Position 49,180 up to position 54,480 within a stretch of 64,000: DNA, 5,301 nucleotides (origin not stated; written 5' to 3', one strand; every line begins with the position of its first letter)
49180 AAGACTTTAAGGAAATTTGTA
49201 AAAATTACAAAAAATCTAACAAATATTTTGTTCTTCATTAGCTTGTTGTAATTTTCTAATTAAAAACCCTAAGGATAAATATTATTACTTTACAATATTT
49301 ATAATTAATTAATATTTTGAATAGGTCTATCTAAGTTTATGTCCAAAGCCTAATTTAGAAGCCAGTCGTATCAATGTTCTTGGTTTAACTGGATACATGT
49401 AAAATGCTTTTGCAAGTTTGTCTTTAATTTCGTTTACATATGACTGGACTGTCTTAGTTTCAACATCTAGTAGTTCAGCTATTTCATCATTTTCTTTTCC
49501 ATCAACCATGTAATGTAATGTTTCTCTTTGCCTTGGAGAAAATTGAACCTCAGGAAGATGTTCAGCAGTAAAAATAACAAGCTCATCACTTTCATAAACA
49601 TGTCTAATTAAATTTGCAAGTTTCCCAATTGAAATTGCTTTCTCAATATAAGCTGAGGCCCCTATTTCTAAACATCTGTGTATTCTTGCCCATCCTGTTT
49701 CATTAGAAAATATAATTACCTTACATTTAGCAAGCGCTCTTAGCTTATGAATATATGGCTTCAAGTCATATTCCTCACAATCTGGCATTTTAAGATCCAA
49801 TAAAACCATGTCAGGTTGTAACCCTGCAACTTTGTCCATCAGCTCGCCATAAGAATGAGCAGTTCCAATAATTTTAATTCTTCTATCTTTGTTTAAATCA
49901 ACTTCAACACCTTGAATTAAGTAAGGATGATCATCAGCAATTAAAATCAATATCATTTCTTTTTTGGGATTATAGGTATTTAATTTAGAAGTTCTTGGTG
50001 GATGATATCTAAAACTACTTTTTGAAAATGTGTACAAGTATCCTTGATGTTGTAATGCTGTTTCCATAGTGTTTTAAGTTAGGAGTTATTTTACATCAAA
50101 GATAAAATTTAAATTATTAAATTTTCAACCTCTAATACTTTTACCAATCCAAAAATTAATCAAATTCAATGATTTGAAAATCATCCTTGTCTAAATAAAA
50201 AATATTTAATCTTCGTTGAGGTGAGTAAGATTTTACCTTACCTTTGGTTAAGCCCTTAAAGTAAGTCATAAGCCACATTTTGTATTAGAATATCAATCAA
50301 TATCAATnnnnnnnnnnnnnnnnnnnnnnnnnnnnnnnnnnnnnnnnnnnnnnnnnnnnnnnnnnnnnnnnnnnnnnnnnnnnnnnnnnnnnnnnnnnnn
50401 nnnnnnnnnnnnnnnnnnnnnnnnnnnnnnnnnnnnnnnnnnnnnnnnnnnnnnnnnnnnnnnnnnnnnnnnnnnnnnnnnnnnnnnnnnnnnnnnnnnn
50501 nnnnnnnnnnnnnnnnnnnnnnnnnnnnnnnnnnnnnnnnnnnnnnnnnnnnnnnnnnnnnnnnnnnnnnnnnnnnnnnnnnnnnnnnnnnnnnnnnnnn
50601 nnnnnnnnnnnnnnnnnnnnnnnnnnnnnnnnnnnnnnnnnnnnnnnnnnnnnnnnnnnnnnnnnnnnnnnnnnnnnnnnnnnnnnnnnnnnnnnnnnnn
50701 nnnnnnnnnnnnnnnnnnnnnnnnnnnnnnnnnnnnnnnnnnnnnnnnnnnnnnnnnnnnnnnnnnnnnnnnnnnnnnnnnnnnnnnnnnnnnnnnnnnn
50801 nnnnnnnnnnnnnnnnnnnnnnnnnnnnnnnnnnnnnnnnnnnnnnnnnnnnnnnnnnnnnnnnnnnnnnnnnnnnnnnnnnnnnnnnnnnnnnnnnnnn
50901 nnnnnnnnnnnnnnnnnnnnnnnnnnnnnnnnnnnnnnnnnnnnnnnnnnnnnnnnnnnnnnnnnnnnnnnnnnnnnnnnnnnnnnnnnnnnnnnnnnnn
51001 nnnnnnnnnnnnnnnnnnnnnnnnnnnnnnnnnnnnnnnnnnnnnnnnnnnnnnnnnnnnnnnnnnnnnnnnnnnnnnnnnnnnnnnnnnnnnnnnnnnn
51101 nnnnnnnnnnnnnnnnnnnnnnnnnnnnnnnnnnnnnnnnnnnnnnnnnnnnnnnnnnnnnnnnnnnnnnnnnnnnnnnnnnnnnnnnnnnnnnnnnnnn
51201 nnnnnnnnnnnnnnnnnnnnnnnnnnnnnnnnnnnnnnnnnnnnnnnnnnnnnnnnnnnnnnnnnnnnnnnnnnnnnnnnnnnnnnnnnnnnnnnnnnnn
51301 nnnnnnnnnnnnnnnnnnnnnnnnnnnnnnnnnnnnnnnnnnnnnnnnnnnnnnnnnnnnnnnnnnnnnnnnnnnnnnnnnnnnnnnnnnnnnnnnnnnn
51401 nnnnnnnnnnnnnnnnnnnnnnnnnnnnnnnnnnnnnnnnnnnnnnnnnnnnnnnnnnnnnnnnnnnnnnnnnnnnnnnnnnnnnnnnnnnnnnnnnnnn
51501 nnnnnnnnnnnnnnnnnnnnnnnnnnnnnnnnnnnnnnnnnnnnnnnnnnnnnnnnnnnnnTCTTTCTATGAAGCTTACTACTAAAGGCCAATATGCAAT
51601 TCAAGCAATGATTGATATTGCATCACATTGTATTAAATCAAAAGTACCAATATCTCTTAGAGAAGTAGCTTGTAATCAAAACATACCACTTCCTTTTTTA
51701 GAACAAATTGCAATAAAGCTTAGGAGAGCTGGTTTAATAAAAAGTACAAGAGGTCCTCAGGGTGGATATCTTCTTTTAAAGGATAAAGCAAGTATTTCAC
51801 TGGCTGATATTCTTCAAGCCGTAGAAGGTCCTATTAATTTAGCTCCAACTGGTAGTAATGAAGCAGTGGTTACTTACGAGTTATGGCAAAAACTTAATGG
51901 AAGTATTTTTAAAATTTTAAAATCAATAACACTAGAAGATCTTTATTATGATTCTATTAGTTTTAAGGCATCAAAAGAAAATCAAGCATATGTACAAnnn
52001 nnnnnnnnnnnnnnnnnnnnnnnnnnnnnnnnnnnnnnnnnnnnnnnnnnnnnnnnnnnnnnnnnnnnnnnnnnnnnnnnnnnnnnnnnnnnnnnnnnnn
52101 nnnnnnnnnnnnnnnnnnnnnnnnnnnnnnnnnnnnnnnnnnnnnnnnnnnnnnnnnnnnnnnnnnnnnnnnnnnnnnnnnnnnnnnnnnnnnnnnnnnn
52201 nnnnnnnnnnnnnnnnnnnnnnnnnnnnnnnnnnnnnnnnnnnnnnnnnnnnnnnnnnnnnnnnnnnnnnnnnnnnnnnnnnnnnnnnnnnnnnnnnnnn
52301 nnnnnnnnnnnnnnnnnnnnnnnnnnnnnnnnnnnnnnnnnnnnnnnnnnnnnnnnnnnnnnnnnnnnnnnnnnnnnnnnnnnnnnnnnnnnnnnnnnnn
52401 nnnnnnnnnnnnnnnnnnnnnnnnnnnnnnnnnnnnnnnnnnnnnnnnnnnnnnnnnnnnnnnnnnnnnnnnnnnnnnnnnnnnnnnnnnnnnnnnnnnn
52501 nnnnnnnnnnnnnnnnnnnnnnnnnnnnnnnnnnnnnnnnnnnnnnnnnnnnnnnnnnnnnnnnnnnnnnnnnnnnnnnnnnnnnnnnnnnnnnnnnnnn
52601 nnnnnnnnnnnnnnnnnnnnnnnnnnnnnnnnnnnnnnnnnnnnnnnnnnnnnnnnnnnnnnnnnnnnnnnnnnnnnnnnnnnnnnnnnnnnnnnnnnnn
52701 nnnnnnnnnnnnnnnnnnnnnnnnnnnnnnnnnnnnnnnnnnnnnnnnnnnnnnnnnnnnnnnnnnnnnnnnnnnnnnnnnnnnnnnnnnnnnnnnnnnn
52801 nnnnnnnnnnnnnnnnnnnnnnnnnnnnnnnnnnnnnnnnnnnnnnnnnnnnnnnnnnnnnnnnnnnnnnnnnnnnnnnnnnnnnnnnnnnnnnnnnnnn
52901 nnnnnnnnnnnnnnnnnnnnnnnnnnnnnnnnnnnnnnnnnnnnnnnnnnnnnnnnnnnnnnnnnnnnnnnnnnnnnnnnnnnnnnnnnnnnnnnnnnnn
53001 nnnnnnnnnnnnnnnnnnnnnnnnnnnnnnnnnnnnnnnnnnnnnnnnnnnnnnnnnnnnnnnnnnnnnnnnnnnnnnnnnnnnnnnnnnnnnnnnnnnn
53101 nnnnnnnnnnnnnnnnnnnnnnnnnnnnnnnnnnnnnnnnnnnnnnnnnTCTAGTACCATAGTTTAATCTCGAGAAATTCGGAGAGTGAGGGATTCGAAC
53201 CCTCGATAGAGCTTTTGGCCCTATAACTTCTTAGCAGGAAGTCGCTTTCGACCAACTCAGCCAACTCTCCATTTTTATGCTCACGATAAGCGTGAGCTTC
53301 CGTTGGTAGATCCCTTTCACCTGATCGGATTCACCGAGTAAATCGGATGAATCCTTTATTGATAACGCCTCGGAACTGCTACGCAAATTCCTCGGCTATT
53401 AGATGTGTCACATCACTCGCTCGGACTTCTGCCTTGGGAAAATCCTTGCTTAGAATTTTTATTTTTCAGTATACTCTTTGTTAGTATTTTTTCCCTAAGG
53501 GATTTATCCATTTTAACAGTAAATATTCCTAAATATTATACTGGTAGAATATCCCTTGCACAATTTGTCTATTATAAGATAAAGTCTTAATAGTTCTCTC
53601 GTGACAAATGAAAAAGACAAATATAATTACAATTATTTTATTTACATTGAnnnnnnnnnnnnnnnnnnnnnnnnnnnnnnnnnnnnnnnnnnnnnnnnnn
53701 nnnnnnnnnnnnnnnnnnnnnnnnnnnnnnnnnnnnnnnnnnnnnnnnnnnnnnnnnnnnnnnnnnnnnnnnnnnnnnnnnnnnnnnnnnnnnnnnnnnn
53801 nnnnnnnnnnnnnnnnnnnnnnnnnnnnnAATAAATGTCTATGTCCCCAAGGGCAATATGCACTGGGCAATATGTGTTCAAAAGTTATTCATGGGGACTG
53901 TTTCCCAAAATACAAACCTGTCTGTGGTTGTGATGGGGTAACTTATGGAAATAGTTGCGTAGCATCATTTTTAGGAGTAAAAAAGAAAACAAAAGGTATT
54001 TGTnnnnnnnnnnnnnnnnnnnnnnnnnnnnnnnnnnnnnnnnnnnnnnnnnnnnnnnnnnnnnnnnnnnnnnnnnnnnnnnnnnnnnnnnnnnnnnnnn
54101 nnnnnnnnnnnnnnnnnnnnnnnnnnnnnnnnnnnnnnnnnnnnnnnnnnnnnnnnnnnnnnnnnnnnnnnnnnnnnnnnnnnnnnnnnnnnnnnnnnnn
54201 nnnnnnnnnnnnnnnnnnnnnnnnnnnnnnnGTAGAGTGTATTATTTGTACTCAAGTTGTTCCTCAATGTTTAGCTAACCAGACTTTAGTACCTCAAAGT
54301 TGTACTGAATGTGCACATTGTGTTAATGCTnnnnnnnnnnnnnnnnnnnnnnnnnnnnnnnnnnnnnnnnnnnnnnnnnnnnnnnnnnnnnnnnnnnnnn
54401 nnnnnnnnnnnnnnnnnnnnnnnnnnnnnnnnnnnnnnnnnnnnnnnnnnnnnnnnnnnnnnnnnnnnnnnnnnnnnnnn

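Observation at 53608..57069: Tail-to-tail pair of secreted proteins sharing a Kazal + unnamed Cys-rich module embedded in different scaffolds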

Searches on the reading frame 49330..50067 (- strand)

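Call 43: search_protein_families(library=pfam, proteins=[window:49330-50067:-], max_evalue=0.001)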
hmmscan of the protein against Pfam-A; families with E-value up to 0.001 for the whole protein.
window:49330-50067:- (246 aa): 3 families
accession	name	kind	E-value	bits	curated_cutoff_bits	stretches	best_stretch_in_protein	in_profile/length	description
PF00072.30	Response_reg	-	4.6e-16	59.4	30.2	1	41-154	1-110/111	Response regulator receiver domain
PF00196.25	GerE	-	2.2e-10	40.4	23.5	1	175-218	2-45/57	Bacterial regulatory proteins, luxR family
PF08281.18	Sigma70_r4_2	-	0.00013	22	25.7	1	177-217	12-53/54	Sigma-70, region 4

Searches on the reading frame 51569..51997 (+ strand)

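Call 43: search_protein_families(library=pfam, proteins=[window:51569-51997:+], max_evalue=0.001)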
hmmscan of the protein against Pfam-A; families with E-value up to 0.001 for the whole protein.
window:51569-51997:+ (143 aa): 1 family
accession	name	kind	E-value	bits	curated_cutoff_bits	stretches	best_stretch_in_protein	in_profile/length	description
PF02082.26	Rrf2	-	1.2e-32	113.2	30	1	3-126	1-130/132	Iron-dependent Transcriptional regulator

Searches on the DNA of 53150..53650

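Call 47: search_rna_families(source=window, start=53150, end=53650, threshold=evalue, max_evalue=1)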
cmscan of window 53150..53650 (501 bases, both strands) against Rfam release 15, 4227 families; matches with E-value up to 1: 2.
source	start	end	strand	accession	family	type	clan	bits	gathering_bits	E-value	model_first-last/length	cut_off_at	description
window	53180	53270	-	RF00005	tRNA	Gene; tRNA;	CL00001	59.3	29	2.1e-12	1-71/71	no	tRNA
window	53180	53234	+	RF04351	Plastid-psbl-rps4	Cis-reg;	-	44.2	68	3.2e-08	1-53/53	no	Plastid-psbl-rps4 3UTR RNA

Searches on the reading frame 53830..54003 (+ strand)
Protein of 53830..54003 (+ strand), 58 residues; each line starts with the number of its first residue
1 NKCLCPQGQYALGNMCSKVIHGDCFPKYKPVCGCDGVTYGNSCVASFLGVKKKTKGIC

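Call 19: search_protein_families(library=pfam, proteins=[window:53830-54003:+], max_evalue=10)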
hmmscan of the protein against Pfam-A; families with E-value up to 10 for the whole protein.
seq(58 aa): 4 families
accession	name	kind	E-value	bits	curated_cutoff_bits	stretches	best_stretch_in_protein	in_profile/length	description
PF00050.26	Kazal_1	-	1.5e-07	31.8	21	1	16-54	1-39/49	Kazal-type serine protease inhibitor domain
PF07648.20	Kazal_2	-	0.0001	22.8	22.8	1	24-44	6-27/48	Kazal-type serine protease inhibitor domain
PF00130.28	C1_1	-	0.018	15.3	26.5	1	15-35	33-53/53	Phorbol esters/diacylglycerol binding domain (C1 domain)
PF06493.16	DUF1096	-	0.75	10.7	25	1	23-41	12-30/51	Protein of unknown function (DUF1096)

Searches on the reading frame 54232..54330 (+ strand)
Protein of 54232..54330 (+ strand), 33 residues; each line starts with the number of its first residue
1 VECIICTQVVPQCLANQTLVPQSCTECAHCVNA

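Call 19: search_protein_families(library=pfam, proteins=[window:54232-54330:+], max_evalue=10)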
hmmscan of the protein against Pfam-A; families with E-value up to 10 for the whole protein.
seq(33 aa): 3 families
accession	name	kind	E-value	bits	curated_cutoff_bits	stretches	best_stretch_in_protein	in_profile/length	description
PF24331.1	Phage_zn_bind_7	-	0.0035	17.6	27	1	21-32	10-21/28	Mycobacterial phage zinc binding domain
PF00219.23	IGFBP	-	0.085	13.9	28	1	3-32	5-36/55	Insulin-like growth factor binding protein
PF09463.15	Opy2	-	0.088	13.6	22.1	1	3-30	1-33/35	Opy2 protein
